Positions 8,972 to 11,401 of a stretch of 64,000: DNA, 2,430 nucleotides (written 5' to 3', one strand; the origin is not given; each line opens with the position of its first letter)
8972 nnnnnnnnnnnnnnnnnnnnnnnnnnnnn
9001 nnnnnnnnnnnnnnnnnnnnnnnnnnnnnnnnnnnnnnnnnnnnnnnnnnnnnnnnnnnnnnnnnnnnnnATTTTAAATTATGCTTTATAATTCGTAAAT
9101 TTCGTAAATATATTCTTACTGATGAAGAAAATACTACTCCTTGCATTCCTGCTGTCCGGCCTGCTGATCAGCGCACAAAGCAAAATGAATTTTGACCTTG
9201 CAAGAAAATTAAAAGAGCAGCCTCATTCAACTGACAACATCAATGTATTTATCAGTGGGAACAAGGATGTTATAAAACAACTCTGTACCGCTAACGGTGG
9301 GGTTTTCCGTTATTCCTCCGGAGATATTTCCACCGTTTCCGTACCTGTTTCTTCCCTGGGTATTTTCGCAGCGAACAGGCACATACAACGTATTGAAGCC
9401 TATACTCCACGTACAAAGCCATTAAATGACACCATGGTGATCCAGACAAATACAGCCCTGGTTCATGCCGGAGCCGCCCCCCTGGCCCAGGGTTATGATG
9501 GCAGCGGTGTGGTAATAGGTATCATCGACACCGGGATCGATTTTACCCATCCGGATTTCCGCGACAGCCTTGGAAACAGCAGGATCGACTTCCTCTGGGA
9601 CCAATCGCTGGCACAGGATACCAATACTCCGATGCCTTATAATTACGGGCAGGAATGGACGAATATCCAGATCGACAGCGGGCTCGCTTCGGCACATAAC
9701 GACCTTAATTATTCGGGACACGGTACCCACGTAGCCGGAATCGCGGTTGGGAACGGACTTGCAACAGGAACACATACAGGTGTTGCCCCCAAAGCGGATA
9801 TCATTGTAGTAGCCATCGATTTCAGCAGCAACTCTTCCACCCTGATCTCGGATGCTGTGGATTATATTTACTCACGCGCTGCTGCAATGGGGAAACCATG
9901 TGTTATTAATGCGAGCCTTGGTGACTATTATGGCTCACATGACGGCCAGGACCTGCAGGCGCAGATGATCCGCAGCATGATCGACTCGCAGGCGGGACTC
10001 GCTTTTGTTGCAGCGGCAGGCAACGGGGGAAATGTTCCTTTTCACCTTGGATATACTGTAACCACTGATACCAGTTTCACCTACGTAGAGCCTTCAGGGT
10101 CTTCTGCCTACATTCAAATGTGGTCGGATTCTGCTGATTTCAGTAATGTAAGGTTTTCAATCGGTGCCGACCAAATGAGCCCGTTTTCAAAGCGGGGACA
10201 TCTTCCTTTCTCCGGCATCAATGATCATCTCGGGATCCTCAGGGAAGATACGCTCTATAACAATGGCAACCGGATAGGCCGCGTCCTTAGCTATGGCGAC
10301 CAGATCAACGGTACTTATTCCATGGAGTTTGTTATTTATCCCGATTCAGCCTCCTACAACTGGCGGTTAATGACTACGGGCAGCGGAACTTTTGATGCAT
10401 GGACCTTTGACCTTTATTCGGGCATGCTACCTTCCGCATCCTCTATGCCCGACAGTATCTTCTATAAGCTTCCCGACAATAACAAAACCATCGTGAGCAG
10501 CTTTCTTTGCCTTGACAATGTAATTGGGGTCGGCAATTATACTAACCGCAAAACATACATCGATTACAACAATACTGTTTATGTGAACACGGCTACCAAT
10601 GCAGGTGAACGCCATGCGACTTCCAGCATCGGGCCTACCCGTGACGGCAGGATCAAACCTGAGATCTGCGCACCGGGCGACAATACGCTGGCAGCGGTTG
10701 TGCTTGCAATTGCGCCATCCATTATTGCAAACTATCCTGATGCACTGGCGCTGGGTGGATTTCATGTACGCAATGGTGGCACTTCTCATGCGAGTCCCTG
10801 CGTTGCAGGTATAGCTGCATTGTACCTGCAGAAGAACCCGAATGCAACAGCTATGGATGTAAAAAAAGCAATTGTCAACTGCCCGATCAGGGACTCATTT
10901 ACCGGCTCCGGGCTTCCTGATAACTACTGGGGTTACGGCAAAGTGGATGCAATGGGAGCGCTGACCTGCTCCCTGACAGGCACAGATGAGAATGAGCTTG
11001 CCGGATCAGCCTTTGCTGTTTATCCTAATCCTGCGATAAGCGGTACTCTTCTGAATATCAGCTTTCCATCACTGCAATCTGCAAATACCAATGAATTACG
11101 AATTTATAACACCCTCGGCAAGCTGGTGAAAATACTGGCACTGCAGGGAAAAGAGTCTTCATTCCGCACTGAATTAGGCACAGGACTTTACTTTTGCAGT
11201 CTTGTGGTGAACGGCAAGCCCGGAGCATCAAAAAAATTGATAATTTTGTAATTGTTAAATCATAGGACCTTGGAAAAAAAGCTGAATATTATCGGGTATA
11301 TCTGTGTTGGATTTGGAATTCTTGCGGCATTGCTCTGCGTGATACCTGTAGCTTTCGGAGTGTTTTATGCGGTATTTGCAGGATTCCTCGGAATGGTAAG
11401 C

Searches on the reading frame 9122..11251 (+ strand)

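Call 64: search_protein_families(library=pfam, proteins=[window:9122-11251:+], max_evalue=0.00001)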
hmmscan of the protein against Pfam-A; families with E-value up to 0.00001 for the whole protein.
window:9122-11251:+ (709 aa): 2 families
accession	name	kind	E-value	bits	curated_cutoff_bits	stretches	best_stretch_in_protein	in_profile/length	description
PF00082.27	Peptidase_S8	-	2e-43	149.2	21.8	2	127-359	1-194/288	Subtilase family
PF18962.6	Por_Secre_tail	-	6.2e-08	33.3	27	1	633-708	1-75/75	Secretion system C-terminal sorting domain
